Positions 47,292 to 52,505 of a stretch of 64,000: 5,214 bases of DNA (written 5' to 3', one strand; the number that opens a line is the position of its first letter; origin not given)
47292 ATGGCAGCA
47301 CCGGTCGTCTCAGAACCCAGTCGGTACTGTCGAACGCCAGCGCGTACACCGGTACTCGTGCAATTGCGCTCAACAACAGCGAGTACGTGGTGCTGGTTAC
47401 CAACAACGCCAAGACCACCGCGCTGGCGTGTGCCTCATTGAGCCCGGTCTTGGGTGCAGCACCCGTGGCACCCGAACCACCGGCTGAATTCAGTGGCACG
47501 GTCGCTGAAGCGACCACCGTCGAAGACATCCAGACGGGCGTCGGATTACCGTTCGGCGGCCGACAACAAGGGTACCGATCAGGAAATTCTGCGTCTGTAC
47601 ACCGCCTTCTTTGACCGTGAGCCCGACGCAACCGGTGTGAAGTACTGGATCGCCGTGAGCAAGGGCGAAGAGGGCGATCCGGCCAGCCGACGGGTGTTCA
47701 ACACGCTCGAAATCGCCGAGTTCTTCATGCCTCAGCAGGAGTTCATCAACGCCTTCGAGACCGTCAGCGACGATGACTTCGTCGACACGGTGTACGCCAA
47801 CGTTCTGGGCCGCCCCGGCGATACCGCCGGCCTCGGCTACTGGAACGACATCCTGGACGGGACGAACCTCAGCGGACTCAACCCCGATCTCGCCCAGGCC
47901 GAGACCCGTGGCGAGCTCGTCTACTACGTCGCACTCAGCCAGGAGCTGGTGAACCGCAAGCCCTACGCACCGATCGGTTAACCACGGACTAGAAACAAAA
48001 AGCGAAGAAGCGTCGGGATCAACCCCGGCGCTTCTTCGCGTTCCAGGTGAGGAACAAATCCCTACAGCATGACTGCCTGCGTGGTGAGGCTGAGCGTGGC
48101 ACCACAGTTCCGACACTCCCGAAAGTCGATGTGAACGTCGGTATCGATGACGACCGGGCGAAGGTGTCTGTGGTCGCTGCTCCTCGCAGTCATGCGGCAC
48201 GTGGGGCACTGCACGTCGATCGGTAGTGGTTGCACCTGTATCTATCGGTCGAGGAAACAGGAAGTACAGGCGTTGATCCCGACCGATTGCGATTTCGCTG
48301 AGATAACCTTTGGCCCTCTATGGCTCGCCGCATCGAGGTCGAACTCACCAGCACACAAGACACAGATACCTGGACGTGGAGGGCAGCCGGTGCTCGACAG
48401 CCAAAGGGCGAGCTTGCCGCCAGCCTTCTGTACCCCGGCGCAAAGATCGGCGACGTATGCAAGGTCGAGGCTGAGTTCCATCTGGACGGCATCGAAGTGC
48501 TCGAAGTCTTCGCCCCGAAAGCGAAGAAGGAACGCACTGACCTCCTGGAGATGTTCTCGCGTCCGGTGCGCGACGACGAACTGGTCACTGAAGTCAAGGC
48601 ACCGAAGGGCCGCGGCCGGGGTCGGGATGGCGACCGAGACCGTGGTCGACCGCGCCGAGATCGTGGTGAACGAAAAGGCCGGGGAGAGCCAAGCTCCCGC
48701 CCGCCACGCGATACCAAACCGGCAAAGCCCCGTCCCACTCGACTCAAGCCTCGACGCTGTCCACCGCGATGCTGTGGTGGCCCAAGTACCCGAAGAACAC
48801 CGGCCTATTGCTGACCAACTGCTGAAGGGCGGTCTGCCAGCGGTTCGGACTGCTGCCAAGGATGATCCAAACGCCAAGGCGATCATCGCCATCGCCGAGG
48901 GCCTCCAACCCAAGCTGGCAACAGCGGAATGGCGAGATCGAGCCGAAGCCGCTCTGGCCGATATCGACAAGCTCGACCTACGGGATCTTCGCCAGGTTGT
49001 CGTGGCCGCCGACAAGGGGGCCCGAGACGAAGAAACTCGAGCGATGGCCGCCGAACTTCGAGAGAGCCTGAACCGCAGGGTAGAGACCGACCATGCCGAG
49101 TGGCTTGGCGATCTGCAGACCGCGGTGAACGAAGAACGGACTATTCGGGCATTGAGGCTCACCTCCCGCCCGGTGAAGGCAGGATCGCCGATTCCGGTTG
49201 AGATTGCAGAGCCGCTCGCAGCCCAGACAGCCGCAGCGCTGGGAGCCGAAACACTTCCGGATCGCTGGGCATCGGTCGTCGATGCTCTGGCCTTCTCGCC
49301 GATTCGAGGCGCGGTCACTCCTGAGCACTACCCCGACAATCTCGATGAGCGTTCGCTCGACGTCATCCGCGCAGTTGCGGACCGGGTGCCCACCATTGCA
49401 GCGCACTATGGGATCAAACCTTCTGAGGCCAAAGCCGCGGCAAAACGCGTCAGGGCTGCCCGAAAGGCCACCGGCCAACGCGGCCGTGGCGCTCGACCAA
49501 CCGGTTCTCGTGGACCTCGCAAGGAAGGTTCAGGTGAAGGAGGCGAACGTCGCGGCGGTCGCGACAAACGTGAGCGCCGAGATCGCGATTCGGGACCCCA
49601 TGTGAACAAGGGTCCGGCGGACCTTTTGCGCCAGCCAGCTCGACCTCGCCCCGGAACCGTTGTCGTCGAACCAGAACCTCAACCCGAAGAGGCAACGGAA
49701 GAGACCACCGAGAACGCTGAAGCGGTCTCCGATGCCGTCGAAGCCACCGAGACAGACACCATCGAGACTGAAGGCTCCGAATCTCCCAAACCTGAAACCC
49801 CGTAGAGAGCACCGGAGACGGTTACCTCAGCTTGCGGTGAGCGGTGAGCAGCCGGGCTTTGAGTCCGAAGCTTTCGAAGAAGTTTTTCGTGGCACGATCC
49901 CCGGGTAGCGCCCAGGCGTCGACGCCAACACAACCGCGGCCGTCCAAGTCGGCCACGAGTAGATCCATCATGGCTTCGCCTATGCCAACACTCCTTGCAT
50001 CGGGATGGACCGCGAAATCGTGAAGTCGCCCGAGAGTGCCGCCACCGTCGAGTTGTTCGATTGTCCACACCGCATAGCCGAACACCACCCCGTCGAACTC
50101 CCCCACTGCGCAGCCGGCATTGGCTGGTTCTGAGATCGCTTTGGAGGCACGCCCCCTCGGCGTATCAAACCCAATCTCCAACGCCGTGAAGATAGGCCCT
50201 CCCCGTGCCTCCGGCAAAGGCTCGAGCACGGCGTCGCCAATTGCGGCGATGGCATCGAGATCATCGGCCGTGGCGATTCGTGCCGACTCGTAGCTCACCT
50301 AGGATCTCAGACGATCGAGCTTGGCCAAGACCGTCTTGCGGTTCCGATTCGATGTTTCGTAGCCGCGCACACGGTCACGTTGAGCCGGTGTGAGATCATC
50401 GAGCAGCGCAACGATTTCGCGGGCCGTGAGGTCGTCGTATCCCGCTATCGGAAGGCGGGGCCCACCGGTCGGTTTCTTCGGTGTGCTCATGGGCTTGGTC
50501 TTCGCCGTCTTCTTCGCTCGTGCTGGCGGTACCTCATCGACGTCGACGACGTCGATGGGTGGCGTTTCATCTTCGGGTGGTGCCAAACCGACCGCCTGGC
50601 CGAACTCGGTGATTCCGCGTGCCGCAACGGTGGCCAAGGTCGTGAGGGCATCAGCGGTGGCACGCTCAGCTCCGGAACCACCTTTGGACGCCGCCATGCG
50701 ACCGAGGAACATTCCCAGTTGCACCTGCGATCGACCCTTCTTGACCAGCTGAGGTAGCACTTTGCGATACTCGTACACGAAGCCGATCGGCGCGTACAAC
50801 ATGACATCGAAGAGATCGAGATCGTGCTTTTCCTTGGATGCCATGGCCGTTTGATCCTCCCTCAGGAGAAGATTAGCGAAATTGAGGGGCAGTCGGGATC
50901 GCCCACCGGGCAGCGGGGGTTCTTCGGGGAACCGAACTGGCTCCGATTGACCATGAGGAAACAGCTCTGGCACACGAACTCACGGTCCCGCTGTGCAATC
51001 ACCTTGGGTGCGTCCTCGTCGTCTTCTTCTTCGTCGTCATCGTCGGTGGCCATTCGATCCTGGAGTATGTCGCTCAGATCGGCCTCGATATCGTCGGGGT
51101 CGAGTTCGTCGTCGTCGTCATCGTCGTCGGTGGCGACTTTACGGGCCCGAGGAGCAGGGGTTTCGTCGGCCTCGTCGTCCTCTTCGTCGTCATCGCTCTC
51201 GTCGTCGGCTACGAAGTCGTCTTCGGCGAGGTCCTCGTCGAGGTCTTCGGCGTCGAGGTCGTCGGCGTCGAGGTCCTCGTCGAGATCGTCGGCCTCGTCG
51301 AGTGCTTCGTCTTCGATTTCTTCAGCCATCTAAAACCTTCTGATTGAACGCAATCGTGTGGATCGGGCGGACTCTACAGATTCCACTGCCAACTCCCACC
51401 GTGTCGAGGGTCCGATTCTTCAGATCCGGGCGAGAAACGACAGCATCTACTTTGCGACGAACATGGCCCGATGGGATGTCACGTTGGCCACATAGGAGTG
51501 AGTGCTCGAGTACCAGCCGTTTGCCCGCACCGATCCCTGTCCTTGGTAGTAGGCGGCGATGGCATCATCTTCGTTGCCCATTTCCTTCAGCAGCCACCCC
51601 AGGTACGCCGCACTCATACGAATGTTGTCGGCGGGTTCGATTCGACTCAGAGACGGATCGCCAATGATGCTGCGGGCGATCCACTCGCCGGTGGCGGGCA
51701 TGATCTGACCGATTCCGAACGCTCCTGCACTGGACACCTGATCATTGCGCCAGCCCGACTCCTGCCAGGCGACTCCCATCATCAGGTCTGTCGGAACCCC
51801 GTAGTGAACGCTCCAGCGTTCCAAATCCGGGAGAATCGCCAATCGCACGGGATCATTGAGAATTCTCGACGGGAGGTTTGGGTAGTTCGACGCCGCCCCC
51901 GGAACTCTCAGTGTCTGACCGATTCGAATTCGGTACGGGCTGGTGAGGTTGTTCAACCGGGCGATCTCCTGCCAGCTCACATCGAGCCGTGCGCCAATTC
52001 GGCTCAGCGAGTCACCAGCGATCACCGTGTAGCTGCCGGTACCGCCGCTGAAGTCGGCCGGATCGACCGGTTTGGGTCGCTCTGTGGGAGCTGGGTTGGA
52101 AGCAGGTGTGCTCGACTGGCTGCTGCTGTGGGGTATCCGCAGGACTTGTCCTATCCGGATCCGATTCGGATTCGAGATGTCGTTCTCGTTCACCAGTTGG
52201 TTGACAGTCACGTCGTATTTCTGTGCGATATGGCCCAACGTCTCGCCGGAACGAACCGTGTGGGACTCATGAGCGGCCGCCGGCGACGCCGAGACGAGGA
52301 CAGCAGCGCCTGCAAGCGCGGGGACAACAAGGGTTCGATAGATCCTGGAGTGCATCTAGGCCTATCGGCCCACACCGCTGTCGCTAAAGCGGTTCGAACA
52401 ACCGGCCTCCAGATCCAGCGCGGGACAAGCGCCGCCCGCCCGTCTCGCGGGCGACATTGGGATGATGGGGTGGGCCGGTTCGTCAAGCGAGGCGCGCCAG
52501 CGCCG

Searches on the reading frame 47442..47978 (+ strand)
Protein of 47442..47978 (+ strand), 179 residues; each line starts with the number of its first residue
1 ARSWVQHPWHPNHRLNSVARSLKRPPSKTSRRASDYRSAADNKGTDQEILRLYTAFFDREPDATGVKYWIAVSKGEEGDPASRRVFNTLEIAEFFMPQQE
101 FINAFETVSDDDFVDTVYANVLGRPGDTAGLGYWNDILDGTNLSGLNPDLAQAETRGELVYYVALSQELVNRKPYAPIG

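Call 54: search_protein_families(library=pfam, proteins=[window:47442-47978:+], max_evalue=0.001)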
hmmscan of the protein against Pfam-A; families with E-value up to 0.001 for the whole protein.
window:47442-47978:+ (179 aa): 1 family
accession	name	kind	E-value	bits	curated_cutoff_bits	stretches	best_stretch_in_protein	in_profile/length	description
PF13946.11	DUF4214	-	7.8e-18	64.8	23.2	2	92-140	1-50/72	Domain of unknown function (DUF4214)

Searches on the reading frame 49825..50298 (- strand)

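Call 54: search_protein_families(library=pfam, proteins=[window:49825-50298:-], max_evalue=0.001)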
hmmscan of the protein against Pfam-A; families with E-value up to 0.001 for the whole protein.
window:49825-50298:- (158 aa): 2 families
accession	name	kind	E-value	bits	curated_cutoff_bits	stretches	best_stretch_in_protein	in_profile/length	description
PF00583.31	Acetyltransf_1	-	3e-10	40.8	20.7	1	57-145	30-115/116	Acetyltransferase (GNAT) family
PF13508.13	Acetyltransf_7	-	5.3e-08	33.6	27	1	62-145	4-81/84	Acetyltransferase (GNAT) domain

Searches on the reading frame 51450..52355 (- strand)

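Call 54: search_protein_families(library=pfam, proteins=[window:51450-52355:-], max_evalue=0.001)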
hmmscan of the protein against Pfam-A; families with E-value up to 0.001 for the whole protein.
window:51450-52355:- (302 aa): 4 families
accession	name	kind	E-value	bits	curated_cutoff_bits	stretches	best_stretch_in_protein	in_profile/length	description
PF01476.26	LysM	-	7.2e-33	112.7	20.9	2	32-75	1-43/43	LysM domain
PF01464.25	SLT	-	1.7e-20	73.2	21.3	1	180-280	5-105/117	Transglycosylase SLT domain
PF23473.1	LysM3_LYK4_5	-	1.4e-06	28.7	29.3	0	108-140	4-36/48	LYK4/5 LysM3 domain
PF23446.1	LysM1_NFP_LYK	-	0.00051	21.3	36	0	116-152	17-54/60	NFP/LYK LysM1 domain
